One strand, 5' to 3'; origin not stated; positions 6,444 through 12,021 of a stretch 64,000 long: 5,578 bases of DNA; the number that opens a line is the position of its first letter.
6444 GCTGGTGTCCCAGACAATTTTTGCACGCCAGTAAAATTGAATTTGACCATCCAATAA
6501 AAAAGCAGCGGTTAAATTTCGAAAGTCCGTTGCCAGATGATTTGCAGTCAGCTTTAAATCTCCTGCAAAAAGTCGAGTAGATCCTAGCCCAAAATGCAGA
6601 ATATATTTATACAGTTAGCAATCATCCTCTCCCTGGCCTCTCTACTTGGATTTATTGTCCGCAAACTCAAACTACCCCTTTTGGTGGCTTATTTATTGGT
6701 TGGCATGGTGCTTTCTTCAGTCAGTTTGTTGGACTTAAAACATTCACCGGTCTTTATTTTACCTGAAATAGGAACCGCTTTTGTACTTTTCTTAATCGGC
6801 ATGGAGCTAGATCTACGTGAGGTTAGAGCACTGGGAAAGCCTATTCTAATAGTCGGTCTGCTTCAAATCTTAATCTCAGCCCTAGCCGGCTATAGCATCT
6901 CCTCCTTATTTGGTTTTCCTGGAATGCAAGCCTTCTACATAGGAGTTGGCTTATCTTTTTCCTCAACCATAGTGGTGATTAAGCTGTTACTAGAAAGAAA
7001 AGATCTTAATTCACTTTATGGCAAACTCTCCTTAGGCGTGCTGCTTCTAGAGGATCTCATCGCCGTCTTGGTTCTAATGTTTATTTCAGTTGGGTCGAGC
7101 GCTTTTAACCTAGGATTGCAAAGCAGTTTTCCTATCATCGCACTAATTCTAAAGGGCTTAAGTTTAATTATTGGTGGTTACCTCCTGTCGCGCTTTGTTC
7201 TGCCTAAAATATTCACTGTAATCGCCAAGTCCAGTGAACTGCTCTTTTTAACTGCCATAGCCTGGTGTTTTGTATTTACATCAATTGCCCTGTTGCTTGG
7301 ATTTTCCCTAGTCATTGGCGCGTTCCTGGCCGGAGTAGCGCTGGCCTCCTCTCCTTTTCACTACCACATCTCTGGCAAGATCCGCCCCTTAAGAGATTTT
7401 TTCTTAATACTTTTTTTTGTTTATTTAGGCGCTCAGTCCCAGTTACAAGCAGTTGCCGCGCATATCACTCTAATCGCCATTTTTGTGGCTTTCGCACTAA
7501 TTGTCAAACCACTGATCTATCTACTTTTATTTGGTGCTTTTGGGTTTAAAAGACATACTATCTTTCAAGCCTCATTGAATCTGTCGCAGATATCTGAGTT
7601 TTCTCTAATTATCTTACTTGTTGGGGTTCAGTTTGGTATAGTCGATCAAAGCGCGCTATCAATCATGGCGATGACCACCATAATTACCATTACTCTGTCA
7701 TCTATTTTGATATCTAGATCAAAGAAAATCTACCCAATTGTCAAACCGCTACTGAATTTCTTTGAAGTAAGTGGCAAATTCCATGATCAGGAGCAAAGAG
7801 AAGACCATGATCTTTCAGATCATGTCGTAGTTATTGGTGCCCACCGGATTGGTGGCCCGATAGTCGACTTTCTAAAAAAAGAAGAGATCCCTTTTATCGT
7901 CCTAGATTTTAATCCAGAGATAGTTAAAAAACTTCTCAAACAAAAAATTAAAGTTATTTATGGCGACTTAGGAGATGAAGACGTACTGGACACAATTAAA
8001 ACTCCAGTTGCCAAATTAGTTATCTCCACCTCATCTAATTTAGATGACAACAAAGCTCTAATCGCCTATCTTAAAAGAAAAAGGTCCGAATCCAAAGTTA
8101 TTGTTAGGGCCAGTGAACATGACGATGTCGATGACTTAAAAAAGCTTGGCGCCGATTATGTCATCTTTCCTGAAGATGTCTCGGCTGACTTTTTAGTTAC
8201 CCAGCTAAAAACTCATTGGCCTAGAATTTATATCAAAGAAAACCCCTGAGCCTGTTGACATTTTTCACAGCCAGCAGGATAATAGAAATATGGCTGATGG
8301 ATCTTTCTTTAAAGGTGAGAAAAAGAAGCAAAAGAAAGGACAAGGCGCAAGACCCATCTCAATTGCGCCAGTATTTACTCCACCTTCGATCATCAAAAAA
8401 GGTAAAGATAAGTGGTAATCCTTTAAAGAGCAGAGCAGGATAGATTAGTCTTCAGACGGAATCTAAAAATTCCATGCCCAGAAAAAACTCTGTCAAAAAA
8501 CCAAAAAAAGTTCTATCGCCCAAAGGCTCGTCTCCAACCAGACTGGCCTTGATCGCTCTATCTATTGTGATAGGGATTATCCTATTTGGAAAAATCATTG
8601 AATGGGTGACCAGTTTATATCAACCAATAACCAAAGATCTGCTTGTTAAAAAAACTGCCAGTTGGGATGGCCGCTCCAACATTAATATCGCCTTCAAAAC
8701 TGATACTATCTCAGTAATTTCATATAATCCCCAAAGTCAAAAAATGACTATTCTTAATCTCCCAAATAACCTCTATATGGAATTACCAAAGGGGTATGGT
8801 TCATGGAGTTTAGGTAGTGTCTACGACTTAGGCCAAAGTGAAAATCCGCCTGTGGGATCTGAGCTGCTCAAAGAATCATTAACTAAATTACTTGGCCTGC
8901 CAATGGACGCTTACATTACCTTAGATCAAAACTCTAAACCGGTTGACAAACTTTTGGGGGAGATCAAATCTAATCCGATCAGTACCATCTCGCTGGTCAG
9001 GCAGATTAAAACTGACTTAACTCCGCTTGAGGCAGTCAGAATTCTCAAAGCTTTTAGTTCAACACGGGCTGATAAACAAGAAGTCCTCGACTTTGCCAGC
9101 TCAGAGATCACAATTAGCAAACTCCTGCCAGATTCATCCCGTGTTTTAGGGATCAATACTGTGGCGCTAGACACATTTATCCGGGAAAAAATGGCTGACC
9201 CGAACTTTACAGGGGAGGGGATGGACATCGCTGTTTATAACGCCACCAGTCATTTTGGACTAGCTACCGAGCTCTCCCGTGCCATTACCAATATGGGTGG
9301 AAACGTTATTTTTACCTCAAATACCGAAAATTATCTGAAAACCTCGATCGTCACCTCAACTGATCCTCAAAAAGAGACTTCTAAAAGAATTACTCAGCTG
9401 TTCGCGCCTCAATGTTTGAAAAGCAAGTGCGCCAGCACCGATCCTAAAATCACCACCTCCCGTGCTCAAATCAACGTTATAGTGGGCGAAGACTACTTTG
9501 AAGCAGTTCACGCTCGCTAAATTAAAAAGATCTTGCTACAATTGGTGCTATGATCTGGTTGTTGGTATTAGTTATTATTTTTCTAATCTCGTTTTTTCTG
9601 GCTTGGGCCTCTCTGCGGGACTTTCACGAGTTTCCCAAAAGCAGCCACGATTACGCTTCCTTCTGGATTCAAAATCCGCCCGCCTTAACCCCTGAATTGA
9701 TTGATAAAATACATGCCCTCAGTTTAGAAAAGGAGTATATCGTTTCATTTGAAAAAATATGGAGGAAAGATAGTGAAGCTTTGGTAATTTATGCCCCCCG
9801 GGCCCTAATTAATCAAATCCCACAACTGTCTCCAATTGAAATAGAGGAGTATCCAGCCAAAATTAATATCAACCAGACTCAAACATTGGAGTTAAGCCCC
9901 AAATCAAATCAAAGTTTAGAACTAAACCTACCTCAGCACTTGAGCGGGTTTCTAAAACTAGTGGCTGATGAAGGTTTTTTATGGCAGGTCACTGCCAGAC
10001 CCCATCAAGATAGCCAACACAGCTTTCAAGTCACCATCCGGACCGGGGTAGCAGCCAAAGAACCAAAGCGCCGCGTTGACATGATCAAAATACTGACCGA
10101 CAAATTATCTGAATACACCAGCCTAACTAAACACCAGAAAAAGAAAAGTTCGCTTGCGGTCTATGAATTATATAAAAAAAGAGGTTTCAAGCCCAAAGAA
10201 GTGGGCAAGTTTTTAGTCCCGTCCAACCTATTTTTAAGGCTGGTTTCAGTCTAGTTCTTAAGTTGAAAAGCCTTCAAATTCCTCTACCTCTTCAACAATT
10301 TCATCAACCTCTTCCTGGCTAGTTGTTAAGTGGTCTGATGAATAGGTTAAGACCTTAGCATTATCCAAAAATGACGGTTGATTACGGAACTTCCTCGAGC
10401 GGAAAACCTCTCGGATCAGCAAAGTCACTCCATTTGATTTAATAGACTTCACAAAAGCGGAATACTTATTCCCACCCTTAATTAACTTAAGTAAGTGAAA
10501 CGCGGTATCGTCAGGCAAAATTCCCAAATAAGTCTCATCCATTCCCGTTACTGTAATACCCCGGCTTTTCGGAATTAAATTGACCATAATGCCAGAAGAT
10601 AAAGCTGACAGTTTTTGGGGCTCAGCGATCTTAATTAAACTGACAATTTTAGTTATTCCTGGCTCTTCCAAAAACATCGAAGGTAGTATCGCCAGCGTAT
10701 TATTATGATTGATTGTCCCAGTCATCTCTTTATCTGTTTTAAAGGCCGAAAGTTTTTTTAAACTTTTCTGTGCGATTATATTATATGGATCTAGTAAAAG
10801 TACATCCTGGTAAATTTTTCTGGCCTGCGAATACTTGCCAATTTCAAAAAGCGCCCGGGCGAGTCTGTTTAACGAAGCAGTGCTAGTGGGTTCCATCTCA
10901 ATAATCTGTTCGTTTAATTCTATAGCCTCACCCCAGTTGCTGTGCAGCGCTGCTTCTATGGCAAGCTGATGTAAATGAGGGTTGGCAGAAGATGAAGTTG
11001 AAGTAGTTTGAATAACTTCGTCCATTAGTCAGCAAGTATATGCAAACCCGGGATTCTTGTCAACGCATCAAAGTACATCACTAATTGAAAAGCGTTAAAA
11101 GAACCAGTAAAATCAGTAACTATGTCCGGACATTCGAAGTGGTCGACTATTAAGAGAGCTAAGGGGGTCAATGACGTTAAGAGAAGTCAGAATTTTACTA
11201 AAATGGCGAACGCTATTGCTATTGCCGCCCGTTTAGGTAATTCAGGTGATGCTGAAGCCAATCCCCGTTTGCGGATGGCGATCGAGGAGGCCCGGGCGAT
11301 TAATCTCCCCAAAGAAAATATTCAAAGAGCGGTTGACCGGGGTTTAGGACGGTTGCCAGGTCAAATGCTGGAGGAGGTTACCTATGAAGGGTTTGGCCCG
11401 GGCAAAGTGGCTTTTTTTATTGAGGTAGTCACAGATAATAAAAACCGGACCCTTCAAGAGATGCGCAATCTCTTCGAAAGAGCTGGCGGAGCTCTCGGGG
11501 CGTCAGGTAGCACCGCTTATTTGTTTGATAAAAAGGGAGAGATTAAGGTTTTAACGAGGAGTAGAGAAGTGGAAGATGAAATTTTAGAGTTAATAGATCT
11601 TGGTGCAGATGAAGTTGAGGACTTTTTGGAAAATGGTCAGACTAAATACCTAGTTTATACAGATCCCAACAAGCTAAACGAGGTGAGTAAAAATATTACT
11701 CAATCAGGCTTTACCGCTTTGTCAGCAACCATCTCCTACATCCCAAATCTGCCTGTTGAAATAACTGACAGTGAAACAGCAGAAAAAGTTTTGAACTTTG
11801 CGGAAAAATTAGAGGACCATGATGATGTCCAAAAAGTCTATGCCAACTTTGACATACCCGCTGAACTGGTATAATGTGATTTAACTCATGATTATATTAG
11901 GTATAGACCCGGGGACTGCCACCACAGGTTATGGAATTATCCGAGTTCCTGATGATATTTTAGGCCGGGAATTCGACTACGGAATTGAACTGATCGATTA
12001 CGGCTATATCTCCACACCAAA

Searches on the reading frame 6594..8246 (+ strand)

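Call 24: search_protein_families(library=pfam, proteins=[window:6594-8246:+])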
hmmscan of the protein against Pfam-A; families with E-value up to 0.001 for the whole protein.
window:6594-8246:+ (551 aa): 2 families
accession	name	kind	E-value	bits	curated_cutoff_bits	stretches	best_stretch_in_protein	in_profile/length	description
PF00999.27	Na_H_Exchanger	-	2.5e-51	175.1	26.2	1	14-373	3-369/375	Sodium/hydrogen exchanger, transmembrane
PF02254.24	TrkA_N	-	8.5e-22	78.1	23.8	1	411-526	1-116/116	TrkA-N domain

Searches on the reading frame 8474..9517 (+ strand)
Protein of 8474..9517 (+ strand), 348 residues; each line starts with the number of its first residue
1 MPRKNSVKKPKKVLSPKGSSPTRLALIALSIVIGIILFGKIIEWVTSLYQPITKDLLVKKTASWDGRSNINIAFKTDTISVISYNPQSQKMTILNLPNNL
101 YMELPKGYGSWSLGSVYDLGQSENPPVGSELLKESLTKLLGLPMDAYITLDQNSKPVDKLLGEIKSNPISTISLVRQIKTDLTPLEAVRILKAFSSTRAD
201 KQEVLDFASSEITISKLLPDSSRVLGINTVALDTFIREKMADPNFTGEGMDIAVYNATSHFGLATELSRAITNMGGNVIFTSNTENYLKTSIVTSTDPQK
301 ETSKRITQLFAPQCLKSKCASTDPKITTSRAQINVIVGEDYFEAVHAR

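Call 24: search_protein_families(library=pfam, proteins=[window:8474-9517:+])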
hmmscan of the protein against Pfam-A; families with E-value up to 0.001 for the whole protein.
window:8474-9517:+ (348 aa): 2 families
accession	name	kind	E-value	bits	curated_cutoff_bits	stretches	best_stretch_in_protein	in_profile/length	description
PF13399.11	LytR_C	-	1.9e-06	29.2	22.2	1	251-341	3-86/86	LytR cell envelope-related transcriptional attenuator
PF03816.19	LytR_cpsA_psr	-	1.6e-05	25.6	24.6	1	75-154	1-75/150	LytR_cpsA_psr family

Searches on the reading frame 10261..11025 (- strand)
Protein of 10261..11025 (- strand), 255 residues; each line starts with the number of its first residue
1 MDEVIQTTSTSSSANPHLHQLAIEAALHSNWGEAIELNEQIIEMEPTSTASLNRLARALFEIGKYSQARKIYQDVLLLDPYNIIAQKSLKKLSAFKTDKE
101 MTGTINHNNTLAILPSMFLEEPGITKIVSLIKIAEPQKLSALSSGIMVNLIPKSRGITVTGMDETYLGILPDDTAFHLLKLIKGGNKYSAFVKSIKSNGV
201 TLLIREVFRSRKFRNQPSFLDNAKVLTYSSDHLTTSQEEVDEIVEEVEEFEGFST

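Call 24: search_protein_families(library=pfam, proteins=[window:10261-11025:-])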
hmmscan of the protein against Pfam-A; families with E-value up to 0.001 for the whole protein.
window:10261-11025:- (255 aa): 6 families
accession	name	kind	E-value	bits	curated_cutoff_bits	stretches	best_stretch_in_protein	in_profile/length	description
PF14559.12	TPR_19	-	6e-08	33.3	25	1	30-86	6-61/68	Tetratricopeptide repeat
PF07719.23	TPR_2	-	7.5e-06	26.1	27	1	51-82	3-34/34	Tetratricopeptide repeat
PF00515.34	TPR_1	-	2.5e-05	24.3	27.8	0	51-82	3-34/34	Tetratricopeptide repeat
PF13431.12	TPR_17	-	7.1e-05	23.2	24.4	1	39-69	3-33/34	Tetratricopeptide repeat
PF13374.12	TPR_10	-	0.00052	20.4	27.5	0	50-76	3-29/42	Tetratricopeptide repeat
PF13424.12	TPR_12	-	0.00091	19.8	30.1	0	50-76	46-72/77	Tetratricopeptide repeat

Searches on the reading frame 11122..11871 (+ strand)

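Call 41: search_protein_families(library=pfam, proteins=[window:11122-11871:+])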
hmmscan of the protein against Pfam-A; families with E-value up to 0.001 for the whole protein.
window:11122-11871:+ (250 aa): 2 families
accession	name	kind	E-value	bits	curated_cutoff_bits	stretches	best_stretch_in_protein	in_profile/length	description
PF01709.26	Transcrip_reg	-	5e-51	173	27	1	83-243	1-160/160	TACO1/YebC second and third domain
PF20772.2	TACO1_YebC_N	-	1.1e-24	87.1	36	1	5-76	1-72/73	TACO1/YebC protein N-terminal domain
